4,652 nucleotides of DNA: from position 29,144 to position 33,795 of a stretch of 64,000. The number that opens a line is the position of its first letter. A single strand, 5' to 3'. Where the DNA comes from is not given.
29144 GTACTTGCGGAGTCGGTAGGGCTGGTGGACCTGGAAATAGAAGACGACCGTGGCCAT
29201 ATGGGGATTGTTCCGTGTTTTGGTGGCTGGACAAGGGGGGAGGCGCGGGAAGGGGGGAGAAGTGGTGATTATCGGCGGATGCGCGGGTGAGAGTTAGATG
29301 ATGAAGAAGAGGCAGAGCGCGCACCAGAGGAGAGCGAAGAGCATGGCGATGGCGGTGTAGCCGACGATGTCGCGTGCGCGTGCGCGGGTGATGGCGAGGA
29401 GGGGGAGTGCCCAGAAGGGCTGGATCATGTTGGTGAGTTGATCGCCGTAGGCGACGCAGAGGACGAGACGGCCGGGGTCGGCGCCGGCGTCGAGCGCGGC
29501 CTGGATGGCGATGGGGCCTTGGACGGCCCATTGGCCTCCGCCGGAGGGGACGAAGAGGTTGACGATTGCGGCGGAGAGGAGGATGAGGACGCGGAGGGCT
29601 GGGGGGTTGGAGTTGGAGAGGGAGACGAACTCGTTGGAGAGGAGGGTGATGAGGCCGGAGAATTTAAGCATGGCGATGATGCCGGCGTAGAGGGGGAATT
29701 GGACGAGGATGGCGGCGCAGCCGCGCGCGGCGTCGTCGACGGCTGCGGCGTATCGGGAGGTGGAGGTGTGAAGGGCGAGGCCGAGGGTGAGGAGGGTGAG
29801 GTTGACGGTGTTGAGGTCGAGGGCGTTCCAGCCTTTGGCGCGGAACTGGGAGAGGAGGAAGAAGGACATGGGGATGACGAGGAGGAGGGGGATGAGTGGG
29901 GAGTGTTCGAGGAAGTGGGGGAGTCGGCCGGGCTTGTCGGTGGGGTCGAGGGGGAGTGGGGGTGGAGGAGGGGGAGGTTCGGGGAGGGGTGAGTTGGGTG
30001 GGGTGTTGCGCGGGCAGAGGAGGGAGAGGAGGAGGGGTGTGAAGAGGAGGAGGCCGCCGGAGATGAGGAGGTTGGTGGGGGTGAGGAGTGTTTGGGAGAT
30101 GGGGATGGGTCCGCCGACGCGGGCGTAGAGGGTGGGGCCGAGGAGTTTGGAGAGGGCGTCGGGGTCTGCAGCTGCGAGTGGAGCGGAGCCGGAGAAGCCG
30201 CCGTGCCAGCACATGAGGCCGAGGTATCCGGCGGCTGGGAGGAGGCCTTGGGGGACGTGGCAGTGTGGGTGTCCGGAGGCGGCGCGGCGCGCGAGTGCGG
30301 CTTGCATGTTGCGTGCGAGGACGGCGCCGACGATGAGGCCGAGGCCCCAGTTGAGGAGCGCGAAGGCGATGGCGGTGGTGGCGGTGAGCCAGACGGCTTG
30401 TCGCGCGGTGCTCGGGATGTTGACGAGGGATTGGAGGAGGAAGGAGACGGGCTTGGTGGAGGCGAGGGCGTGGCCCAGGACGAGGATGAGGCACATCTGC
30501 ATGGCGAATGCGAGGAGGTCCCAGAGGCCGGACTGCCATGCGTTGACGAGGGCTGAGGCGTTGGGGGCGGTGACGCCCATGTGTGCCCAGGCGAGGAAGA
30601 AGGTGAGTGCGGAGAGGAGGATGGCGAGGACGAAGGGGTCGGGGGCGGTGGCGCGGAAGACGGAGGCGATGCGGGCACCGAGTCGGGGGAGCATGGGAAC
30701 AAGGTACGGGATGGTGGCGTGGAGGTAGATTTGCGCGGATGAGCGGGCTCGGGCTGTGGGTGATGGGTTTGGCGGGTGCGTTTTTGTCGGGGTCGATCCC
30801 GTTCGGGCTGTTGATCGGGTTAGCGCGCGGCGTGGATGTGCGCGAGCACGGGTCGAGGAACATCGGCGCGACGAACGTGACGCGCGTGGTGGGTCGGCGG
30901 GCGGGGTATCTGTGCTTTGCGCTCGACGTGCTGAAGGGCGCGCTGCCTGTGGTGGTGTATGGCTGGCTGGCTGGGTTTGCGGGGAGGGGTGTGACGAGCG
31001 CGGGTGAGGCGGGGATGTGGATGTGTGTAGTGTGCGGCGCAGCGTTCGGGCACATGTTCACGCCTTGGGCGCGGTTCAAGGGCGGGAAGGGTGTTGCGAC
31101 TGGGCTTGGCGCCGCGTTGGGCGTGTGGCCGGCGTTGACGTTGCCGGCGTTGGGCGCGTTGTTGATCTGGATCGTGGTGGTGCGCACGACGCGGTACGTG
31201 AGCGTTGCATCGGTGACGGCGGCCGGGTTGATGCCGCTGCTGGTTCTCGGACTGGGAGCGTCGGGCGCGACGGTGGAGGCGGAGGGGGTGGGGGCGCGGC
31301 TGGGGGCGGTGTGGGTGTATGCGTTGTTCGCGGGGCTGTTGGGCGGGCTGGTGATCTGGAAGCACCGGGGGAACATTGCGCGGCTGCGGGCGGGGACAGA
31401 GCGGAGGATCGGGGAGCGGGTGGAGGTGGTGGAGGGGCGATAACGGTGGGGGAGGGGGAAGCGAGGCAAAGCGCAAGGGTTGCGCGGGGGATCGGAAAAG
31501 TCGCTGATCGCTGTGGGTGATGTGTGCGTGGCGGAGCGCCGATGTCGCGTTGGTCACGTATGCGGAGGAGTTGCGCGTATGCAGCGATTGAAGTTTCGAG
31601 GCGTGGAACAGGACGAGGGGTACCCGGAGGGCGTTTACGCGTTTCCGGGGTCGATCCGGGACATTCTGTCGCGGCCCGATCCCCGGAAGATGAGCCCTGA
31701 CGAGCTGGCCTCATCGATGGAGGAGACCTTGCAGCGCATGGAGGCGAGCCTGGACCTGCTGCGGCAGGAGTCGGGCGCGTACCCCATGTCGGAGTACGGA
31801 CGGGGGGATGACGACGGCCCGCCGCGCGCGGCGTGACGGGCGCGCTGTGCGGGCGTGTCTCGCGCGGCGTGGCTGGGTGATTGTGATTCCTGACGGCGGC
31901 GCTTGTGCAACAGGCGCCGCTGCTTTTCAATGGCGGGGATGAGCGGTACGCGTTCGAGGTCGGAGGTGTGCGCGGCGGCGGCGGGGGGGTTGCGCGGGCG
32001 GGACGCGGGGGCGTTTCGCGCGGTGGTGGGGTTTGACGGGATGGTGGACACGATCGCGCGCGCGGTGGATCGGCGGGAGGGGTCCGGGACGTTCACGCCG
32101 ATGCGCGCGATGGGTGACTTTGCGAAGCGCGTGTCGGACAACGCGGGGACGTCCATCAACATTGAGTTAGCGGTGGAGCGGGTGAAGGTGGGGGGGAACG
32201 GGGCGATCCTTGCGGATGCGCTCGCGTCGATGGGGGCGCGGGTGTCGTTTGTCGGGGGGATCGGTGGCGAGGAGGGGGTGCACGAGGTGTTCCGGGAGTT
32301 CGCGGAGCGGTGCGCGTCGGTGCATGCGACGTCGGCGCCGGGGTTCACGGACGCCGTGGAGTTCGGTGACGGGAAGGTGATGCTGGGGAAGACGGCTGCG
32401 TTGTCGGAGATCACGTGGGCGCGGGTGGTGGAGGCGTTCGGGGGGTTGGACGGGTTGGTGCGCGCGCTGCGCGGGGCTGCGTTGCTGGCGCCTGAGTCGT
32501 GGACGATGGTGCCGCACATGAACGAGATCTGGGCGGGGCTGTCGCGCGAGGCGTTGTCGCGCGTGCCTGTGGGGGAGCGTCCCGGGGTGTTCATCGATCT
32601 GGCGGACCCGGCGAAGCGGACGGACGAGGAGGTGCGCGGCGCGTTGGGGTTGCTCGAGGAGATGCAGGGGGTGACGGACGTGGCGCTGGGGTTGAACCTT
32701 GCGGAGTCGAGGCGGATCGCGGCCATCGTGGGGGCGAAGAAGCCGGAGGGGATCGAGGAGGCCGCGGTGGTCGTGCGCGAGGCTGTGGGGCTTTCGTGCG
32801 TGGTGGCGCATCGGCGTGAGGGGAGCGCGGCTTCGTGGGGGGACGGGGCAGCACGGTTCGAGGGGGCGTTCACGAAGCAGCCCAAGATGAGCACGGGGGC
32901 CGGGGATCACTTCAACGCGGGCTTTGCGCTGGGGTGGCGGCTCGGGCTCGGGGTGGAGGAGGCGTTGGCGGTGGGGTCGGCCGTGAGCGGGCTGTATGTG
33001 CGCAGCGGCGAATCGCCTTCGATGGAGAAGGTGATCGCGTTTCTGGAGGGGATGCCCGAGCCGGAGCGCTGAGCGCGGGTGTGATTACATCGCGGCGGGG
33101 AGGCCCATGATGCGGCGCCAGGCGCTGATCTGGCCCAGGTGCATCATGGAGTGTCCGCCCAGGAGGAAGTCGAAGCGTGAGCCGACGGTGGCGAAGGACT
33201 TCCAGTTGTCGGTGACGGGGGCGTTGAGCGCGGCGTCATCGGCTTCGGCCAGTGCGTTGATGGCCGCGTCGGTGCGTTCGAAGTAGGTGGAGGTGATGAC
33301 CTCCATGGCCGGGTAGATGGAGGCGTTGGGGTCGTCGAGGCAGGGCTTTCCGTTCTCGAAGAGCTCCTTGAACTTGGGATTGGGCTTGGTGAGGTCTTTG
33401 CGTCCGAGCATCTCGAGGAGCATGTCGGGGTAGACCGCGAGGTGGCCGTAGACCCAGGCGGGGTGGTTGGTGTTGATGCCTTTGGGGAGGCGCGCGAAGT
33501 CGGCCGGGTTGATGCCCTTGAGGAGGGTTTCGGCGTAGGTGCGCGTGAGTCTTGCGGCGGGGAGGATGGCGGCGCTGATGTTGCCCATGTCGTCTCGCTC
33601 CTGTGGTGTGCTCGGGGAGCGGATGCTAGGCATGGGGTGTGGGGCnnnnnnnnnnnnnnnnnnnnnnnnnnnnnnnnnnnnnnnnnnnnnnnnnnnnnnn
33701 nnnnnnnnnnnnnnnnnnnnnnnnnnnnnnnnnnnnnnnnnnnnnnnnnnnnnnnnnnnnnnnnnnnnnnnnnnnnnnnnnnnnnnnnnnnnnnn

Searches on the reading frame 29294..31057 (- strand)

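Call 14: search_protein_families(library=pfam, max_evalue=0.01, proteins=[window:29294-31057:-])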
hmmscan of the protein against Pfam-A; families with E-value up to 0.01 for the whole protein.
window:29294-31057:- (587 aa): 3 families
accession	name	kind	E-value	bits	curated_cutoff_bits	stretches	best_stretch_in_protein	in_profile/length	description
PF02667.20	SCFA_trans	-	3.7e-113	379.4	27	1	122-585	1-452/453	Short chain fatty acid transporter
PF03806.19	ABG_transport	-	2.6e-06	26.4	27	1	447-566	338-463/502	AbgT putative transporter family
PF03606.21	DcuC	-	2.6e-05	23.4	23.1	1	391-584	254-457/461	C4-dicarboxylate anaerobic carrier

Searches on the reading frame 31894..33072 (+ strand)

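Call 14: search_protein_families(library=pfam, max_evalue=0.01, proteins=[window:31894-33072:+])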
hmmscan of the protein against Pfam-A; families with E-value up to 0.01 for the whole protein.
window:31894-33072:+ (392 aa): 2 families
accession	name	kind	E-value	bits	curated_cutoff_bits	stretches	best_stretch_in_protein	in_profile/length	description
PF25270.1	Khk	-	7.1e-66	223.3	35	1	42-386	24-364/365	Prokaryotic ketohexokinase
PF00294.29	PfkB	-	5.9e-11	42.7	25.8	1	275-372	194-293/302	pfkB family carbohydrate kinase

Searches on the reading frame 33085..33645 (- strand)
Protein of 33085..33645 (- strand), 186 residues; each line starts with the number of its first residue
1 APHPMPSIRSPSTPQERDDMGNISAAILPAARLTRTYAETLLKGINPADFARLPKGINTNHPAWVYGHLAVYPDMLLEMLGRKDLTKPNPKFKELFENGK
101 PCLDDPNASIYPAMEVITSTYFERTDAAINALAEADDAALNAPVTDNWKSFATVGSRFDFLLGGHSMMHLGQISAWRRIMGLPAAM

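Call 14: search_protein_families(library=pfam, max_evalue=0.01, proteins=[window:33085-33645:-])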
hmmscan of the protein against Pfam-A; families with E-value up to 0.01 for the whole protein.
window:33085-33645:- (186 aa): 2 families
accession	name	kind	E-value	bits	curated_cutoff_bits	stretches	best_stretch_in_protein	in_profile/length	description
PF12867.12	DinB_2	-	4.9e-10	40.4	24.8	1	32-173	3-128/128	DinB superfamily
PF25315.1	BPTI_nem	-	0.0022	18.5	27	1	88-126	3-39/77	BPTI-like like domain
